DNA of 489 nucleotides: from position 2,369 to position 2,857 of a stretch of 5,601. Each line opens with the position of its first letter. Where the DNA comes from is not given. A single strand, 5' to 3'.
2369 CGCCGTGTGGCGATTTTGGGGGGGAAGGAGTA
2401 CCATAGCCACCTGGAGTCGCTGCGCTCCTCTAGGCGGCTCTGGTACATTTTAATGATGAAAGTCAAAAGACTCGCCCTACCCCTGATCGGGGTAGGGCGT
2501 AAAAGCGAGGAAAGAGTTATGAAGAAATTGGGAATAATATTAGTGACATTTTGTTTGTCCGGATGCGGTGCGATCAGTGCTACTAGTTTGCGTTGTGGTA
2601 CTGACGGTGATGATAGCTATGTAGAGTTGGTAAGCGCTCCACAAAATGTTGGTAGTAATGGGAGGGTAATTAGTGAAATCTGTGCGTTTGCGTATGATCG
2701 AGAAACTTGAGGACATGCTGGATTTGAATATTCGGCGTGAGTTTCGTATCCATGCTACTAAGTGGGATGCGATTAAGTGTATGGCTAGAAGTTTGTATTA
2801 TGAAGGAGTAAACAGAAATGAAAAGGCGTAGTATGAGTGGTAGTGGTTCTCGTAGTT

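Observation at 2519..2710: Small outer-membrane-type lipoprotein encoded by a microvirus: candidate lysis or superinfection-exclusion factor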

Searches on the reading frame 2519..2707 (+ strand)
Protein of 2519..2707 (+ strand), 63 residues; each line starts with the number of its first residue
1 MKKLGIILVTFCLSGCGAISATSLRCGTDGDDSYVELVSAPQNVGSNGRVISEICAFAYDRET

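Call 4: search_protein_families(library=pfam, proteins=[window:2519-2707:+], max_evalue=1)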
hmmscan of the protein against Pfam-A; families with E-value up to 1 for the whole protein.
window:2519-2707:+ (63 aa): 0 families

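Call 5: find_homologous_proteins(query=window:2519-2707:+, max_evalue=10)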
Query window:2519-2707:+ (63 aa): 65 proteins with E <= 10 among 65 candidates.
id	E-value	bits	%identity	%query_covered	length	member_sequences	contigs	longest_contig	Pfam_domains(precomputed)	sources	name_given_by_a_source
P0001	5.5e-25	103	89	86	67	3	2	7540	-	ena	-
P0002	4.7e-23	97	82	89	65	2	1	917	-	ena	-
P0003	1.5e-22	96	74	98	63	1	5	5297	-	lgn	-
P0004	5.2e-22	94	71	100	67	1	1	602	-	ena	-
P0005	1.4e-21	93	69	98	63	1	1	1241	-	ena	-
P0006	2.9e-21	92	70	95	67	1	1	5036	-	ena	-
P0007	1.0e-20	90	68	100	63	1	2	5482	-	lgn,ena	-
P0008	1.4e-20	89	76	87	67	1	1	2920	-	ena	-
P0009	2.9e-20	89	70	95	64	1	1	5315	-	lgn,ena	-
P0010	4.6e-20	88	72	94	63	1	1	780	-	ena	-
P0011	4.8e-20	88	68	95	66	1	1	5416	-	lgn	-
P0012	5.0e-20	88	72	92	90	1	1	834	-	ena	-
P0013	6.9e-20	87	72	95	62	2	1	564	-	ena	-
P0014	7.0e-20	87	66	98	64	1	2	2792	-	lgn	-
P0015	8.1e-20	87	70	95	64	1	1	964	-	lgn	-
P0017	1.3e-19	86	70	95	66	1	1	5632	-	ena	-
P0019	2.4e-19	86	70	95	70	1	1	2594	-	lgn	-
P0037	3.0e-18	82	68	95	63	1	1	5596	-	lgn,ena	-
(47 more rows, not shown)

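Call 6: search_protein_families(library=phrogs, proteins=[window:2519-2707:+], max_evalue=1)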
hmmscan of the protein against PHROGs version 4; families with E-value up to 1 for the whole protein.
window:2519-2707:+ (63 aa): 3 families
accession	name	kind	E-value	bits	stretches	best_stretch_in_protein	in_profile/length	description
phrog_1119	-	moron, auxiliary metabolic gene and host takeover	0.067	14.6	1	1-26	1-26/78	Cor superinfection exclusion protein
phrog_7772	-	unknown function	0.1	13.6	1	1-23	1-23/139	-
phrog_20612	-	unknown function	0.39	11.9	0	35-54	92-111/147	-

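Call 9: find_encoding_contigs(protein=P0001, flank=6000, max_places=4)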
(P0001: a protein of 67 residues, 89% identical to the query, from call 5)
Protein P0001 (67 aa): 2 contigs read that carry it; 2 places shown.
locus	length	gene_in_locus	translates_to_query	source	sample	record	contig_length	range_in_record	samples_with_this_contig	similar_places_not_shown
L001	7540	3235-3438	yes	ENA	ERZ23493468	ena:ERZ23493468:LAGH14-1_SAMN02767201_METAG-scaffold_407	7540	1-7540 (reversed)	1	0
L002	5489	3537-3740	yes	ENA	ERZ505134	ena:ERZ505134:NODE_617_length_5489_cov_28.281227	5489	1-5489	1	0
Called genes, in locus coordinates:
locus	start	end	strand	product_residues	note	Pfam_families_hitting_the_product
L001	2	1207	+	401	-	?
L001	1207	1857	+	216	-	-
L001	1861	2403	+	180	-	PF09675:Chlamy_scaf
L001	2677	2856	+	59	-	-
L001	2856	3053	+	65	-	-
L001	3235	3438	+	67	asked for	-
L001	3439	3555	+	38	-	-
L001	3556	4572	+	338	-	PF23343:REP_ORF2-G2P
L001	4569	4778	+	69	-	-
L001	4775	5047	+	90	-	PF20577:Phage_ORF5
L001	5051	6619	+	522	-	PF02305:Phage_F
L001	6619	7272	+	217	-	-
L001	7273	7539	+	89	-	?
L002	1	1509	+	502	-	?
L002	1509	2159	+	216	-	-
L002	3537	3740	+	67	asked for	-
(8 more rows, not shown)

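Call 10: find_encoding_contigs(protein=window:2519-2707:+, flank=6000, max_places=4)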
Protein window:2519-2707:+ (63 aa): no gene with exactly this product is on record in the collection.

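Call 11: find_related_loci(query=A1, collection=viral_contigs, flank=6000)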
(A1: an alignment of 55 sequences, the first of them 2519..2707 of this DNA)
Query A1 (63 aa) in viral_contigs; peptide patterns used: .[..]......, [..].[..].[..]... (x = any residue, [..] = any of these).
45 stretches matched a pattern; 21 encode a relative of the query (tblastn E <= 1e-3); 21 distinct loci.
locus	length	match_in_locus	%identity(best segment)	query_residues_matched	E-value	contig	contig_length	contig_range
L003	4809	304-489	58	1-62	2e-23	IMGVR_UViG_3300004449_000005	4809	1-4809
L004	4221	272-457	56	1-62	5e-23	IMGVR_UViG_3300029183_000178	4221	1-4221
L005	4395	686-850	73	8-59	2e-22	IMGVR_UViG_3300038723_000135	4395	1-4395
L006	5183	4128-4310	52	1-61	1e-19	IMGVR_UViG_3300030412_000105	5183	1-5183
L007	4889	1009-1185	56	3-63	2e-17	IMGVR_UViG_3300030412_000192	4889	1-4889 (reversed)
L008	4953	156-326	52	2-61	5e-17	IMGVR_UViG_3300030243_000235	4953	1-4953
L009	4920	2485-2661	48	1-62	5e-17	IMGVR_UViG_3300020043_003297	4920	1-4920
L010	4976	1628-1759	59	20-63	4e-16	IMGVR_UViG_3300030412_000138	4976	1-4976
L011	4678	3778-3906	58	19-61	7e-16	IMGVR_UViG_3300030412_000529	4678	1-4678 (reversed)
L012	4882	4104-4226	59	20-60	1e-14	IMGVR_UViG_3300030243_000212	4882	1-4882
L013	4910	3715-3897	46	1-61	6e-14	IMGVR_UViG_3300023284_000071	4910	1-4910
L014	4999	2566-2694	53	20-62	3e-13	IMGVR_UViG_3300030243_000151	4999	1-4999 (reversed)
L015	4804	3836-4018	44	1-61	1e-12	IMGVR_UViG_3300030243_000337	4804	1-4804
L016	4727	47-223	47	1-60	1e-12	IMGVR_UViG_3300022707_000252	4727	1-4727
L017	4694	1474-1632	50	8-62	1e-12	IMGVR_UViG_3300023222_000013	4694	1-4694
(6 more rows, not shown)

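Call 12: find_related_loci(query=A1, collection=genome_contigs, flank=10000)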
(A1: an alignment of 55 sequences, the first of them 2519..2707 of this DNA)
Query A1 (63 aa) in genome_contigs; peptide patterns used: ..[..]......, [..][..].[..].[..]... (x = any residue, [..] = any of these).
39 stretches matched a pattern, but none encodes a relative of the query by tblastn (E <= 1e-3).

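Call 18: search_protein_families(library=ncbifam, alignment_id=A1, max_evalue=1)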
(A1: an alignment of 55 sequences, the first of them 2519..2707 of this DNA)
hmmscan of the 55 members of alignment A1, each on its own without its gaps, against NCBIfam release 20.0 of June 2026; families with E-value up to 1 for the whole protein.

A. member 1, window:2519-2707:+ (63 aa): 1 family
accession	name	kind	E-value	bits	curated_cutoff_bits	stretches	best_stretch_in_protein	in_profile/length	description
NF047847.2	SS_mature_LptM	equivalog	0.17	12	27.7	1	1-17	1-21/31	LPS translocon maturation chaperone LptM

B. families by the number of members that match (of 55 scanned): 21 families
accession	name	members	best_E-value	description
NF047847.2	SS_mature_LptM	24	0.012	LPS translocon maturation chaperone LptM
NF007555.1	PRK10175.1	23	0.0047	YceK/YidQ family lipoprotein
NF047408.1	SA0632_fam_LP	5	0.16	SA0632 family lipoprotein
NF058647.1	lipo_LytA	5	0.25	acidic lipoprotein LytA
NF058642.1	lipo_YqiH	3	0.051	lipoprotein YqiH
NF041529.1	LvhB7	2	0.034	T4SS-associated protein LvhB7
NF050041.1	rSAM_RiPP_TQQ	2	0.037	TQQ cross-linked RaS-RiPP peptide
NF033216.1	lipo_YgdI_YgdR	2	0.07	YgdI/YgdR family lipoprotein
TIGR00752.1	slp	2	0.18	Slp family lipoprotein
NF052321.1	LP_Lmo2079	2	0.35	Lmo2079 family surface lipoprotein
NF038367.1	OM_lipo_TUL4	1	0.063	TUL4 family lipoprotein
NF058595.1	invert_tail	1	0.072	lipo-invert putative C-terminal anchoring domain-containing protein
NF010291.0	PRK13731.1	1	0.073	conjugal transfer complement resistance protein TraT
NF011722.0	PRK15175.1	1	0.12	Vi polysaccharide ABC transporter protein VexA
NF047942.1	TatA_Rickett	1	0.13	twin-arginine translocase TatA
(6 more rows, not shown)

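Call 19: search_solved_structures(query=A1, max_evalue=10, show_alignments=2)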
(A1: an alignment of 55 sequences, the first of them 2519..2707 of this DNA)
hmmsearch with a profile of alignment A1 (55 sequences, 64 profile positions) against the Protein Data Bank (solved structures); distinct sequences matched with E-value up to 10: 0.

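Call 20: find_related_loci(query=A1, collection=metagenome_contigs, flank=6000)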
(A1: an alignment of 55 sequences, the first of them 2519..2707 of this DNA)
Query A1 (63 aa) in metagenome_contigs; peptide patterns used: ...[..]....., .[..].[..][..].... (x = any residue, [..] = any of these).
180 stretches matched a pattern; 3 encode a relative of the query (tblastn E <= 1e-3); 3 distinct loci.
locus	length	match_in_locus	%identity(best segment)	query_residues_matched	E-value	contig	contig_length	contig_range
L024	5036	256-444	67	1-63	2e-27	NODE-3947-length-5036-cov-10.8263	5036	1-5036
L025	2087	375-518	71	15-62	8e-22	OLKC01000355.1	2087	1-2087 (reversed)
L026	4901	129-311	52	1-61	1e-20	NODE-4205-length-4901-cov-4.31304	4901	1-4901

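Call 21: find_encoding_contigs(protein=P0003, flank=6000, max_places=3)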
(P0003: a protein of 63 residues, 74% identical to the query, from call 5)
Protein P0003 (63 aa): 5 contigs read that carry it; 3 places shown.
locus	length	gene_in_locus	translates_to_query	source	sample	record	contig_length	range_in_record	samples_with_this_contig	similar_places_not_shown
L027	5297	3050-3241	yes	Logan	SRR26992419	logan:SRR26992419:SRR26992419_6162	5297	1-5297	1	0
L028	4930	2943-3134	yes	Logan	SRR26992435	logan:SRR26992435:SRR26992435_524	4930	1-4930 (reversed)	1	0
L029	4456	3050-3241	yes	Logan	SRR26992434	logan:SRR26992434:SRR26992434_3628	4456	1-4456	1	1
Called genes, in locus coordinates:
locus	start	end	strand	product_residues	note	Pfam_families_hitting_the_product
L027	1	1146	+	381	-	?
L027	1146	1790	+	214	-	-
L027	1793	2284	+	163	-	PF09675:Chlamy_scaf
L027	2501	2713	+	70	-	-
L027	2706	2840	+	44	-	-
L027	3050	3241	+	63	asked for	-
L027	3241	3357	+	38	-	-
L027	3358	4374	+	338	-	PF23343:REP_ORF2-G2P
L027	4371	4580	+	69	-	-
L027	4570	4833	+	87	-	PF20577:Phage_ORF5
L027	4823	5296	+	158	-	?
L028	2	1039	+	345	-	?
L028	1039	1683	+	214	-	-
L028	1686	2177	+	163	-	PF09675:Chlamy_scaf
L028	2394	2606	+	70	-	-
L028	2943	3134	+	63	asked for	-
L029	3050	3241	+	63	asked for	-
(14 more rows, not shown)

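Call 22: find_encoding_contigs(protein=P0007, flank=6000, max_places=2)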
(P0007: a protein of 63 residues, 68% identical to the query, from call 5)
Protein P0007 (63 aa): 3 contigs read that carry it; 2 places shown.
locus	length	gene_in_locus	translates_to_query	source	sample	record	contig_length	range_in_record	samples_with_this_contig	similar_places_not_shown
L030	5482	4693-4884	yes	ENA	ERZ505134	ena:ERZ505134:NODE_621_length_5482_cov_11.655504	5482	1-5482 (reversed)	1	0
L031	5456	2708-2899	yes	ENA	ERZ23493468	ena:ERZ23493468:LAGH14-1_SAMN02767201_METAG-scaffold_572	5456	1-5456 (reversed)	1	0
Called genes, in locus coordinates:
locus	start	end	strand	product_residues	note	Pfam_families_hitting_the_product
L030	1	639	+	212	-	?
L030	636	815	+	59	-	-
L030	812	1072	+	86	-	PF20577:Phage_ORF5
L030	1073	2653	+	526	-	PF02305:Phage_F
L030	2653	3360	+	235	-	-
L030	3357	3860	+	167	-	PF09675:Chlamy_scaf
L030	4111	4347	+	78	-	-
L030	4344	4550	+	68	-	-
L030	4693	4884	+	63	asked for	-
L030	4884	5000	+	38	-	-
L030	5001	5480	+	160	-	?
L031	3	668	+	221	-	?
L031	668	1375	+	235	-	-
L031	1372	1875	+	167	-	PF09675:Chlamy_scaf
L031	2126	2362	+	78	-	-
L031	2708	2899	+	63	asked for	-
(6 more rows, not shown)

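Call 23: find_encoding_contigs(protein=P0037, flank=6000, max_places=2)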
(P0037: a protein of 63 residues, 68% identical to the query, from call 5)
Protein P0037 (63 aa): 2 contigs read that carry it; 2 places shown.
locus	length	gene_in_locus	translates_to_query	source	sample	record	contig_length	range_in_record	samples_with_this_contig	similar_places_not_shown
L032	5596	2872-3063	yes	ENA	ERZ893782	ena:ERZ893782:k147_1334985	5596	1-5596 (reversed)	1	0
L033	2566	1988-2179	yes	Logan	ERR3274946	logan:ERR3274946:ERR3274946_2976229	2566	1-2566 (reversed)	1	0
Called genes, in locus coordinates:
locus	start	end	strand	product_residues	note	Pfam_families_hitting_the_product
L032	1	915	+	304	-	?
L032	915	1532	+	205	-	-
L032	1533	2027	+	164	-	PF09675:Chlamy_scaf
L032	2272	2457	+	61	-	-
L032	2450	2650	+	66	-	-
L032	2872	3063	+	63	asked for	-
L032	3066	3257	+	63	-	-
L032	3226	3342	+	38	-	-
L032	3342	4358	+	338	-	PF23343:REP_ORF2-G2P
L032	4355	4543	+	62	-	-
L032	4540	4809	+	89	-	PF20577:Phage_ORF5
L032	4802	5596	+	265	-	?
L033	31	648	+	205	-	-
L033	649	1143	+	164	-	PF09675:Chlamy_scaf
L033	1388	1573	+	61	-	-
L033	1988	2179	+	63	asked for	-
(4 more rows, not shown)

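Call 24: find_encoding_contigs(protein=P0017, flank=6000, max_places=2)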
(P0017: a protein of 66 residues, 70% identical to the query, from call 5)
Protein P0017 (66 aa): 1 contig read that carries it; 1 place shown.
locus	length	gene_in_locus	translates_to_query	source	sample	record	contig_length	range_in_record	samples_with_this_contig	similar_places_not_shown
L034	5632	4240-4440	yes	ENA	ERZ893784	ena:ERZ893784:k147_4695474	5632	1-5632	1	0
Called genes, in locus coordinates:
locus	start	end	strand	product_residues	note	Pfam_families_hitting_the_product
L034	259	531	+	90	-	PF20577:Phage_ORF5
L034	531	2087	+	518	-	PF02305:Phage_F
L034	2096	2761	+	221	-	-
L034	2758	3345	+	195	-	PF09675:Chlamy_scaf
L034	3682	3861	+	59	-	-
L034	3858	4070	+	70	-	-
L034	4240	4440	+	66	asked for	-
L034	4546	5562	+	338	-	PF23343:REP_ORF2-G2P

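Call 25: predict_structure(alignment_id=A1)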
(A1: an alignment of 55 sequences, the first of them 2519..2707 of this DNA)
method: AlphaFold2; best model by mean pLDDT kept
length: 63 residues; sequences in the alignment: 55
mean_pLDDT: 76.0   pTM: 0.42
mean pLDDT of the five models: 76.0, 72.0, 71.7, 70.4, 67.5
residues with pLDDT >= 90: 3; 70-90: 40; 50-70: 20; < 50: 0
segments of 3 or more residues with pLDDT < 50: none
pLDDT, mean of each block of 10 residues (from residue 1): 86 66 79 78 67 82 68
secondary structure, 60 per line:
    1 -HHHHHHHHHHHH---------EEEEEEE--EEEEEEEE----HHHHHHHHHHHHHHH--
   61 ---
elements in order: H2-13 E23-29 E32-39 H44-58

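Call 26: search_protein_representatives(alignment_id=A1)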
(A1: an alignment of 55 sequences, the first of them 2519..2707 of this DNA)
Query: 55 sequences, 64 profile positions. Proteins with E-value up to 0.001 (for the whole library): 68; up to 1e-10: 36; up to 1e-30: 1. The best 68 are listed.
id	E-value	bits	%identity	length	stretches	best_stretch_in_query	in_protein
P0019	1.5e-33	130.1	-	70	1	4-62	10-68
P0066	1.9e-29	116.9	-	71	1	1-62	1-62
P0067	1.8e-22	94.5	-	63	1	17-63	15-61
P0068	9.2e-20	85.9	-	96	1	2-63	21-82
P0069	3.1e-18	81.0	-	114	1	4-63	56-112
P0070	3.3e-18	80.9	-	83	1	6-63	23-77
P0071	2.9e-17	77.9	-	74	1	2-63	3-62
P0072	2.6e-16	74.8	-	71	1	2-62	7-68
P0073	3.8e-16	74.3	-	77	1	4-62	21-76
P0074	9.2e-16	73.1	-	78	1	5-63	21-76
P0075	1.3e-15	72.6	-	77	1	1-63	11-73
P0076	1.4e-15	72.5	-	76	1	6-63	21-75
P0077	2.1e-15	71.9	-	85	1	6-61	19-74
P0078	1.7e-14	69.0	-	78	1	2-62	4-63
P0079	3.3e-14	68.1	-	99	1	6-63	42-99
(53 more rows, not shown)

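Call 33: fold_search(model_id=the predicted structure, library=pdb)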
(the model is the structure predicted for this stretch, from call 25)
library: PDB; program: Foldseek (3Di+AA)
matches with E <= 10: 145; with E <= 0.001: 0
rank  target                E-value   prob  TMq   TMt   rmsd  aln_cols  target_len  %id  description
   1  6wxp_C                6.7e-01  0.33  0.39  0.19  14.7        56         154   18  De novo TIM barrel-ferredoxin fold fusion homodimer with 4-glutamate centre TFD-EE (released 2020-11-25)
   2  6wxp_A                7.7e-01  0.30  0.40  0.18  14.6        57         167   18  De novo TIM barrel-ferredoxin fold fusion homodimer with 4-glutamate centre TFD-EE (released 2020-11-25)
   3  6wxp_E                1.0e+00  0.25  0.40  0.21  14.5        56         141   18  De novo TIM barrel-ferredoxin fold fusion homodimer with 4-glutamate centre TFD-EE (released 2020-11-25)
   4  6zv9_B                1.0e+00  0.25  0.40  0.18  14.8        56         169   18  Terbium(III)-bound de novo TIM barrel-ferredoxin fold fusion dimer with 4-glutamate binding site and tryptophan antenn (released 2020-11-25)
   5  2ge7_B                1.2e+00  0.06  0.20  0.13  15.9        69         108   13  Structure of the C-terminal dimerization domain of infectious bronchitis virus nucleocapsid protein (released 2006-06-27)
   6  6wxp_B                1.4e+00  0.21  0.39  0.18  14.6        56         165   18  De novo TIM barrel-ferredoxin fold fusion homodimer with 4-glutamate centre TFD-EE (released 2020-11-25)
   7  4rjv_B                1.4e+00  0.15  0.35  0.30  15.3        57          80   18  Crystal Structure of a De Novo Designed Ferredoxin Fold, Northeast Structural Genomics Consortium (NESG) Target OR461 (released 2014-10-22)
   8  9qup_B                1.5e+00  0.18  0.39  0.18  15.4        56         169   14  Tb(III)-bound de novo protein scaffold TFD-EE MPNN (released 2025-11-19)
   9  2ge8_D                1.8e+00  0.04  0.20  0.14  15.8        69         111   13  Structure of the C-terminal dimerization domain of infectious bronchitis virus nucleocapsid protein (released 2006-06-27)
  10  4rjv_C                2.0e+00  0.15  0.38  0.32  15.6        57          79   18  Crystal Structure of a De Novo Designed Ferredoxin Fold, Northeast Structural Genomics Consortium (NESG) Target OR461 (released 2014-10-22)
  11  2ge8_I                2.0e+00  0.05  0.24  0.15  14.4        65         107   12  Structure of the C-terminal dimerization domain of infectious bronchitis virus nucleocapsid protein (released 2006-06-27)
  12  9qup_A                2.2e+00  0.18  0.40  0.18   4.0        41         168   17  Tb(III)-bound de novo protein scaffold TFD-EE MPNN (released 2025-11-19)
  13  5tzs_3                2.2e+00  0.08  0.24  0.07  17.5        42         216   17  Architecture of the yeast small subunit processome (released 2016-12-21)
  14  4v88_CG               2.2e+00  0.08  0.24  0.07  17.5        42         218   17  The structure of the eukaryotic ribosome at 3.0 A resolution. (released 2014-07-09)
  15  6wxo_B                2.3e+00  0.15  0.39  0.17  14.4        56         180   18  De novo TIM barrel-ferredoxin fold fusion homodimer with 2-histidine 2-glutamate centre TFD-HE (released 2020-11-25)
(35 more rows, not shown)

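Call 40: fold_search(model_id=the predicted structure, library=viral)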
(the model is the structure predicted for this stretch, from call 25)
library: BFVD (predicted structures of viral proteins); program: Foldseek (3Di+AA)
matches with E <= 10: 312; with E <= 0.001: 0
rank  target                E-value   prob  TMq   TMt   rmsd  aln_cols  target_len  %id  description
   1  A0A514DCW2            5.1e-01  0.16  0.33  0.15  13.3        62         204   16  RNA-directed RNA polymerase L (Fragment) [Arenavirus sp.]
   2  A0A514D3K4            6.7e-01  0.15  0.34  0.16  15.8        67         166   18  RNA-directed RNA polymerase (Fragment) [Riboviria sp.]
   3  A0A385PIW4            1.1e+00  0.30  0.41  0.40   3.4        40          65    8  E4 protein [Human papillomavirus]
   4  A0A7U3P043            1.1e+00  0.09  0.24  0.11  15.8        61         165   11  RNA-directed RNA polymerase (Fragment) [Respirovirus suis]
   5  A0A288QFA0            1.2e+00  0.12  0.29  0.16   4.2        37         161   27  RNA-dependent RNA polymerase (Fragment) [Ceratobasidium partitivirus-like]
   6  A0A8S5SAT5            1.3e+00  0.14  0.27  0.32   6.3        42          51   10  Uncharacterized protein [Siphoviridae sp. ctgaY24]
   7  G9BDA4                1.5e+00  0.15  0.37  0.13   4.8        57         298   18  VP8 [Scylla serrata reovirus SZ-2007]
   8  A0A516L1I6            1.8e+00  0.09  0.30  0.25  13.4        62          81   16  (no name in the UniProt tables at hand)
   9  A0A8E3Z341            1.9e+00  0.08  0.28  0.22   5.4        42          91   26  RNA-dependent RNA polymerase (Fragment) [Dioscorea mosaic associated virus]
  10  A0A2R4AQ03            2.0e+00  0.10  0.29  0.28   5.6        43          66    9  Head-to-tail connector protein [Mycobacterium phage Leston]
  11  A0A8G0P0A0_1          2.0e+00  0.08  0.24  0.06   5.7        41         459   20  RNA-directed RNA polymerase (Fragment) [Zaire ebolavirus]
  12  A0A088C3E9            2.3e+00  0.16  0.39  0.34   3.5        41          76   22  (no name in the UniProt tables at hand)
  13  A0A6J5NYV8            2.3e+00  0.12  0.37  0.37   4.6        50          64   10  Uncharacterized protein [uncultured Caudovirales phage]
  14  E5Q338                2.3e+00  0.06  0.26  0.08  11.1        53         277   19  Nucleocapsid (Fragment) [Alphacoronavirus Eptesicus fuscus/Appalachian Ridge/P1-C837/IT/USA/2009]
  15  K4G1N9                2.5e+00  0.08  0.27  0.15   6.4        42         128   19  RNA-directed RNA polymerase (Fragment) [Reston ebolavirus]
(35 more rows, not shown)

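Call 41: search_dna_similar(query=window:2519-2707:+, collection=phages, mode=protein, max_evalue=0.01, max_rows=40)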
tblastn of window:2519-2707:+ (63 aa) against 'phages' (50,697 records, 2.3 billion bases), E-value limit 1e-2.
Records with a match: 3; places in all: 3; records where one place covers at least 80% of the query: 2.
Best place of each record, by identity: <60% 3.
By first word of the organism name: Microviridae 2; Eel 1.
By host as written in the record: Ciona robusta 2; - 1.
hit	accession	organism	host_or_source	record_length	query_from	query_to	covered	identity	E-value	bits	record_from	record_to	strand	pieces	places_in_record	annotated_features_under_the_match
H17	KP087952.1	Eel River basin pequenovirus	cold methane seep sediment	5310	18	62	71%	57.8%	7e-11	61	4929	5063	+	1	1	none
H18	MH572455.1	Microviridae sp.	Ciona robusta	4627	3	59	90%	40.7%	4e-5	44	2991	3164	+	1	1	none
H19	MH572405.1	Microviridae sp.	Ciona robusta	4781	3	62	95%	35.0%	3e-4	42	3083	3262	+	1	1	none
